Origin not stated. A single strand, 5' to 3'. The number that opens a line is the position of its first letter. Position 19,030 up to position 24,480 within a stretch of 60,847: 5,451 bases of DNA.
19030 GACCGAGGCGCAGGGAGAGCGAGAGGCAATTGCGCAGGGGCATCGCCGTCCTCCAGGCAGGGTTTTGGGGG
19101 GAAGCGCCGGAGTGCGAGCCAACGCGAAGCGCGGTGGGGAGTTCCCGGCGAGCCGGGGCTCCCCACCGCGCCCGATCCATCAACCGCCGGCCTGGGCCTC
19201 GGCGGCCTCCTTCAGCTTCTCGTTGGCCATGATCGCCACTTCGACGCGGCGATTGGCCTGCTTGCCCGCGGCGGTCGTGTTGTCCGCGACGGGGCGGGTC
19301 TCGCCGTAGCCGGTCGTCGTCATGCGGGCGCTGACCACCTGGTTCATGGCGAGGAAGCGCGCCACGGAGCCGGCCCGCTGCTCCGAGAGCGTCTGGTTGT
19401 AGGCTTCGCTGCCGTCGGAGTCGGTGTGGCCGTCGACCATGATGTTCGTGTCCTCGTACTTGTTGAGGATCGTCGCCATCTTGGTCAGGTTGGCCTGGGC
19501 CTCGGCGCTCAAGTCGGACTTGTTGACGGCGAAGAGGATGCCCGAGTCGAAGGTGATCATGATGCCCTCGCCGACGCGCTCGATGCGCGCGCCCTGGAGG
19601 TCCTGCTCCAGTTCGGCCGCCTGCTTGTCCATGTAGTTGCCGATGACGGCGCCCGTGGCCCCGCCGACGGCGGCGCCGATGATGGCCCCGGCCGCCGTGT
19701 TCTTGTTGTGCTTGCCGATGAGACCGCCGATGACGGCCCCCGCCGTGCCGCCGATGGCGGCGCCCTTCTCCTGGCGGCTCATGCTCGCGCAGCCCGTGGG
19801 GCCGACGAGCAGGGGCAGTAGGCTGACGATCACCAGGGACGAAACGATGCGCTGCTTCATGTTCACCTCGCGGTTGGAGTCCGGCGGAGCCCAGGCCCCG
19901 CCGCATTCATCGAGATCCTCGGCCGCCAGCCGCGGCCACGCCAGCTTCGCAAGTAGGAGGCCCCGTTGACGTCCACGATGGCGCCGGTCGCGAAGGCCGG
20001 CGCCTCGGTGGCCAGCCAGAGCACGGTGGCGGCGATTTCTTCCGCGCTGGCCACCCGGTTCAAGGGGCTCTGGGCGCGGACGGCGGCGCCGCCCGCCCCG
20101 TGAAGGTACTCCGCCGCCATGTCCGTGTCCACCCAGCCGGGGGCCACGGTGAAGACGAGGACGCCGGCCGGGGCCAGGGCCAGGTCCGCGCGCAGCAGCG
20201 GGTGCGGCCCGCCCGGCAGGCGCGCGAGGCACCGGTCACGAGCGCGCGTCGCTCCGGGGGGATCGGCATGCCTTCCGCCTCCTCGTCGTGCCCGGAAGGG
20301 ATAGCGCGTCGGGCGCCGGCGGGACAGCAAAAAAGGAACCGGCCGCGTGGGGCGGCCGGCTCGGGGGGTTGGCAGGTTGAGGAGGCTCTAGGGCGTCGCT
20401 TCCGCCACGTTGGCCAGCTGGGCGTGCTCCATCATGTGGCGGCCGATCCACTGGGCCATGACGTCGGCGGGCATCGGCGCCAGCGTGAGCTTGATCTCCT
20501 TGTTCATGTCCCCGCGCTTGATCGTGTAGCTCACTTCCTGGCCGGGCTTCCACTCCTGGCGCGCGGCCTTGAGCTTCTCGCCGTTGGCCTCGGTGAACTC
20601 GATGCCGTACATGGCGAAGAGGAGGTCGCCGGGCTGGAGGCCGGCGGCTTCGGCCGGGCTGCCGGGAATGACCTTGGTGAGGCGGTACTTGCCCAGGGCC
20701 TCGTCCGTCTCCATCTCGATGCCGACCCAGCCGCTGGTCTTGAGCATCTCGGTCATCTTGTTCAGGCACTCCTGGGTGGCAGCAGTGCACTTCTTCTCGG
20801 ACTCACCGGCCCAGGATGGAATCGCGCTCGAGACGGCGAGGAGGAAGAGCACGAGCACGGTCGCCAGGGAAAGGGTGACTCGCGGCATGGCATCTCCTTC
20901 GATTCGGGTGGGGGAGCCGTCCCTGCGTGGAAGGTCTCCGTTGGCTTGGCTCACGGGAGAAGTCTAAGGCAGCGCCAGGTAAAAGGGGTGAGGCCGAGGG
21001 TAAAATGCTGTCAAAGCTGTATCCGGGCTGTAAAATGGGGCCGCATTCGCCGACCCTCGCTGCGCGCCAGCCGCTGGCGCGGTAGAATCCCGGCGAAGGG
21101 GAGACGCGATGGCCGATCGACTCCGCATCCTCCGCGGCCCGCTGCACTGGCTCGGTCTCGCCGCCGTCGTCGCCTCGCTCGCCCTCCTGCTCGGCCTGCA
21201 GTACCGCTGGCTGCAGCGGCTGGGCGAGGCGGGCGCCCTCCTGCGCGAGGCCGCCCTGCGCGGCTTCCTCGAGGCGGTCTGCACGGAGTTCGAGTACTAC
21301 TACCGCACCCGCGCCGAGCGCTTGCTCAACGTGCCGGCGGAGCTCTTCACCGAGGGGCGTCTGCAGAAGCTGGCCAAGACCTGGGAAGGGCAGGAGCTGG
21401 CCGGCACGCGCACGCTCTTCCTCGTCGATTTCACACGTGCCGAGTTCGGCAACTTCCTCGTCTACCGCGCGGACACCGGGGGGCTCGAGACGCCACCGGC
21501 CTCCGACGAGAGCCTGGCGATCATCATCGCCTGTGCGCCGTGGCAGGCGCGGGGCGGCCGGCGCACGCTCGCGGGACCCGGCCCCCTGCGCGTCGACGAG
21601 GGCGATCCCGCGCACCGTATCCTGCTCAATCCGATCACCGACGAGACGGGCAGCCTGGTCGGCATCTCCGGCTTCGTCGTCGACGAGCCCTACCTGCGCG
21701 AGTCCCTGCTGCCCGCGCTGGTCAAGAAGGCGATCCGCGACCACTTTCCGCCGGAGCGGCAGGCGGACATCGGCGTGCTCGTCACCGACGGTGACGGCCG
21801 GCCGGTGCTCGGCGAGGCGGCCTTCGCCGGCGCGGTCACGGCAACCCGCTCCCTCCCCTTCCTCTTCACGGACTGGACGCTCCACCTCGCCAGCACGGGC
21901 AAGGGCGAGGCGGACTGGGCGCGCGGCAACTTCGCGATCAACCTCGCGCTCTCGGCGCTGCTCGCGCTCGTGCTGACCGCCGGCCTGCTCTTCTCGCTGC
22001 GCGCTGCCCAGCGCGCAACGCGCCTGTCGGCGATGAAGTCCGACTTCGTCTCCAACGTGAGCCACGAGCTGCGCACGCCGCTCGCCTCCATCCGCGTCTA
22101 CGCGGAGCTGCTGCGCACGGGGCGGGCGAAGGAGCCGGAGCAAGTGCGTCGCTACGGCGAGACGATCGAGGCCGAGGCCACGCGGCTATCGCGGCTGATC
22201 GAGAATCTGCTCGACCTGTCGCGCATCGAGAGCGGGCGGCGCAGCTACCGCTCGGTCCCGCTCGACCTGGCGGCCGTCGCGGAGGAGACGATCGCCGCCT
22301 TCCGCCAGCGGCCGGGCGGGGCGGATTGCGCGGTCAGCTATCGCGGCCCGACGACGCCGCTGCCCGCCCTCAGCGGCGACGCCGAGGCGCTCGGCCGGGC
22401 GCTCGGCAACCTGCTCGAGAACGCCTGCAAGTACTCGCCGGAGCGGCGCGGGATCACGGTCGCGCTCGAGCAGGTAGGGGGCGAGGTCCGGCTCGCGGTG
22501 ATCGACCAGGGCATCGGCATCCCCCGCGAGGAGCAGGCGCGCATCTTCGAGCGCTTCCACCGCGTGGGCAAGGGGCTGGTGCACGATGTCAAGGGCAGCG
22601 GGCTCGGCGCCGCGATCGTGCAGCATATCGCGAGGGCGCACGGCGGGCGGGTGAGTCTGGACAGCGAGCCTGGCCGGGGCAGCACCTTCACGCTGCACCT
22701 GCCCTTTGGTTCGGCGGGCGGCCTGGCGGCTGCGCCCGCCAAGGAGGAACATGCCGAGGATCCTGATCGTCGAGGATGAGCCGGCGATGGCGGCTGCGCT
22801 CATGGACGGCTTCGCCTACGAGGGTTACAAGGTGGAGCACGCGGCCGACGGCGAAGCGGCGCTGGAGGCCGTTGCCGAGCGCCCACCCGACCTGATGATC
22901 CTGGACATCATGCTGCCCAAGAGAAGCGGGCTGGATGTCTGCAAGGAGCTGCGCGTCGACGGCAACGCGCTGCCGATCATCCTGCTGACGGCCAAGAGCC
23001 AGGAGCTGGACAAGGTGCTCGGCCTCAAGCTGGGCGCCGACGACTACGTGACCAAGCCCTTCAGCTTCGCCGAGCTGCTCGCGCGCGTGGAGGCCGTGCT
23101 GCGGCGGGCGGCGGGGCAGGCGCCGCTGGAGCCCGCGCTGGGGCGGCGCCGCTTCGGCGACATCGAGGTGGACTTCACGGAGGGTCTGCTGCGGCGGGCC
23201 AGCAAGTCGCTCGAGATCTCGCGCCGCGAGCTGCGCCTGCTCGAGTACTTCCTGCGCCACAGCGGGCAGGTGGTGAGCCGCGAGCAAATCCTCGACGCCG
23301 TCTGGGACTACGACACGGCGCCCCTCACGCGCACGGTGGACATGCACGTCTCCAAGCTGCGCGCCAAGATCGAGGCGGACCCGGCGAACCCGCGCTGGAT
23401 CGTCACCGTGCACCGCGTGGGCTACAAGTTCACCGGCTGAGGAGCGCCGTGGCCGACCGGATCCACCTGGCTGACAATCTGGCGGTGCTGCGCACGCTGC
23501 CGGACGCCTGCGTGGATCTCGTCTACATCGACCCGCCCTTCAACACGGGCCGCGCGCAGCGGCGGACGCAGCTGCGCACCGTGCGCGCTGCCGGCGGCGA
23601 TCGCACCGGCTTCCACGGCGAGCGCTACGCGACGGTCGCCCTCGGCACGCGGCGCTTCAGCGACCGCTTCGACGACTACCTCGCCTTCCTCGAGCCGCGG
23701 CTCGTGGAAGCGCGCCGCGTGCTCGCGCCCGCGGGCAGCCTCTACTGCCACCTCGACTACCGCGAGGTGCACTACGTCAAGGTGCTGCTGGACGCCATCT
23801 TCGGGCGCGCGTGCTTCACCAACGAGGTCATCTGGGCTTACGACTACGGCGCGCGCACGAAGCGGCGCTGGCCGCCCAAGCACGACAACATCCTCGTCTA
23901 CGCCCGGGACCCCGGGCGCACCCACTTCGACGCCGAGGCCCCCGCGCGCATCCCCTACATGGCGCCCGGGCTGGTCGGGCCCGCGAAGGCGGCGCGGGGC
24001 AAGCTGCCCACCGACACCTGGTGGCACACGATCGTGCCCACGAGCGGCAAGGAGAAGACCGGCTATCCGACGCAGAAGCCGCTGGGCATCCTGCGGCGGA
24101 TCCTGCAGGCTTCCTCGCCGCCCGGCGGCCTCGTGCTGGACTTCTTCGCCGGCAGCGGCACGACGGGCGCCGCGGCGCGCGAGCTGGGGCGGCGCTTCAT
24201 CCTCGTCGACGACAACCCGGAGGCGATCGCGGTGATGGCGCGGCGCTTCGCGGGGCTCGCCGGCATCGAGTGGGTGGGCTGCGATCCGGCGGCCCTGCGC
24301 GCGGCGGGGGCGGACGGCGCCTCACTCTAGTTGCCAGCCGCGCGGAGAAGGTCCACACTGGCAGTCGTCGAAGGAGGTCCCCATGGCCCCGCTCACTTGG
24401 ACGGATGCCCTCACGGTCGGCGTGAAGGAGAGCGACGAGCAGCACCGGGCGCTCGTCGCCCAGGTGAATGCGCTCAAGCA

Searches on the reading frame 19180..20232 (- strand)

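Call 22: search_protein_families(library=pfam, proteins=[window:19180-20232:-], max_evalue=0.00001)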
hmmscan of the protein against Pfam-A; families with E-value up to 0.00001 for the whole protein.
window:19180-20232:- (350 aa): 3 families
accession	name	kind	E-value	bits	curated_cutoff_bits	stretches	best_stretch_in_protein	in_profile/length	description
PF00691.25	OmpA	-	8.7e-24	84.2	27.2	1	233-328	1-98/98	OmpA family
PF13488.11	Gly-zipper_Omp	-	5.4e-12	45.9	25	1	157-204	2-45/46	Glycine zipper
PF13441.11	Gly-zipper_YMGG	-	1.5e-10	41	28.9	1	154-200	3-45/45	YMGG-like Gly-zipper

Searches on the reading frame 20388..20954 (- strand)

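Call 22: search_protein_families(library=pfam, proteins=[window:20388-20954:-], max_evalue=0.00001)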
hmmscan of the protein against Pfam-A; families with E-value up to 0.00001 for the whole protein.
window:20388-20954:- (188 aa): 2 families
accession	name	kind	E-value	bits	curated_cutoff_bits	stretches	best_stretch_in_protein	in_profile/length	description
PF13180.12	PDZ_2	-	1.1e-07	32.5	27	1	77-158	3-80/80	PDZ domain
PF17820.7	PDZ_6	-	2.1e-06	27.8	27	1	93-114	3-24/54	PDZ domain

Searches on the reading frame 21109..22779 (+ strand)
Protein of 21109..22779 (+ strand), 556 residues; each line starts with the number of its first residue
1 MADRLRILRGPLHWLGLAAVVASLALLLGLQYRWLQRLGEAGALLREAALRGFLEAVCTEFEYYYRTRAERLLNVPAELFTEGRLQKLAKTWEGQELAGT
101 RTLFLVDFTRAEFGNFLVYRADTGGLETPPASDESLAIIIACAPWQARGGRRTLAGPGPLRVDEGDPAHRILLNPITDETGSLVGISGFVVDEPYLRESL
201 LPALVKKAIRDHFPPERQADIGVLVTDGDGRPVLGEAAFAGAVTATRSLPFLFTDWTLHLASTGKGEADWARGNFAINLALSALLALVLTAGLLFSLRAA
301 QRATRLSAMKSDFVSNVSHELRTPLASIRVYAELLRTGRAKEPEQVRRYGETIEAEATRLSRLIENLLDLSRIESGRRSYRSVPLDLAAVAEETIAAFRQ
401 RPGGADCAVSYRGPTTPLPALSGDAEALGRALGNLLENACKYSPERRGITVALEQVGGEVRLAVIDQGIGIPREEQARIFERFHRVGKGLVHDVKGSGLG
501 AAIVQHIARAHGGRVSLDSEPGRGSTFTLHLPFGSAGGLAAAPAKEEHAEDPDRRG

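Call 22: search_protein_families(library=pfam, proteins=[window:21109-22779:+], max_evalue=0.00001)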
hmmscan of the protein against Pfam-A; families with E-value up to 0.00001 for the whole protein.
window:21109-22779:+ (556 aa): 2 families
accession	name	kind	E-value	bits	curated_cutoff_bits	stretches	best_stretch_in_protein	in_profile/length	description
PF02518.31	HATPase_c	-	3.8e-29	101.8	26.4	1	423-533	1-109/111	Histidine kinase-, DNA gyrase B-, and HSP90-like ATPase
PF00512.31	HisKA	-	4.1e-24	84.9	26.9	1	309-376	1-66/66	His Kinase A (phospho-acceptor) domain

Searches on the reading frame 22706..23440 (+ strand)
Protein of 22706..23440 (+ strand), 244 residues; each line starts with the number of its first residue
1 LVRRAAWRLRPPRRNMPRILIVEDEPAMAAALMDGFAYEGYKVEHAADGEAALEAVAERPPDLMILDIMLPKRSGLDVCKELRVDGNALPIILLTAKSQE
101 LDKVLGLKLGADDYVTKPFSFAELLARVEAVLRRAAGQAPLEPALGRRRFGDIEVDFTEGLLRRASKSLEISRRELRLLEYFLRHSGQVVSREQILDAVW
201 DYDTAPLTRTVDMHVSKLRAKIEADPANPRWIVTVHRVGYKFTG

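Call 22: search_protein_families(library=pfam, proteins=[window:22706-23440:+], max_evalue=0.00001)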
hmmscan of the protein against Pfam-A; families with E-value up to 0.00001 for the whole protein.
window:22706-23440:+ (244 aa): 2 families
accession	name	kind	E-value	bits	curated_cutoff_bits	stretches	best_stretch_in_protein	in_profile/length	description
PF00072.30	Response_reg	-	2.7e-31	108.5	30.2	1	19-129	1-111/111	Response regulator receiver domain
PF00486.34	Trans_reg_C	-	1.1e-27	96.3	26.2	1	167-242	2-77/77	Transcriptional regulatory protein, C terminal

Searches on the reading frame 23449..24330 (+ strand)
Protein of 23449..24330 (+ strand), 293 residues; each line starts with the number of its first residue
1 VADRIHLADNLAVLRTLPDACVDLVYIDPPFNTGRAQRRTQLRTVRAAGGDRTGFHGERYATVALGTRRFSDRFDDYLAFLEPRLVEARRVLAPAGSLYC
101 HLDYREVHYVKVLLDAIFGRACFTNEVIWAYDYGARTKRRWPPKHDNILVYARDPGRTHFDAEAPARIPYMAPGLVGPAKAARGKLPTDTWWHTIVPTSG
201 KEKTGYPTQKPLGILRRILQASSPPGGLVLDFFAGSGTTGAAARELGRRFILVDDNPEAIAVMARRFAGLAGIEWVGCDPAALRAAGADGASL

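Call 22: search_protein_families(library=pfam, proteins=[window:23449-24330:+], max_evalue=0.00001)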
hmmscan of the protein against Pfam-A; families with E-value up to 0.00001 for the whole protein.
window:23449-24330:+ (293 aa): 2 families
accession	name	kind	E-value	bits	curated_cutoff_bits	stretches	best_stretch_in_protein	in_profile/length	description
PF01555.25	N6_N4_Mtase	-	2.7e-43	148.9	26.7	1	22-262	1-218/221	DNA methylase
PF03602.21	Cons_hypoth95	-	1.4e-06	28.5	24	0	226-268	42-85/182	Conserved hypothetical protein 95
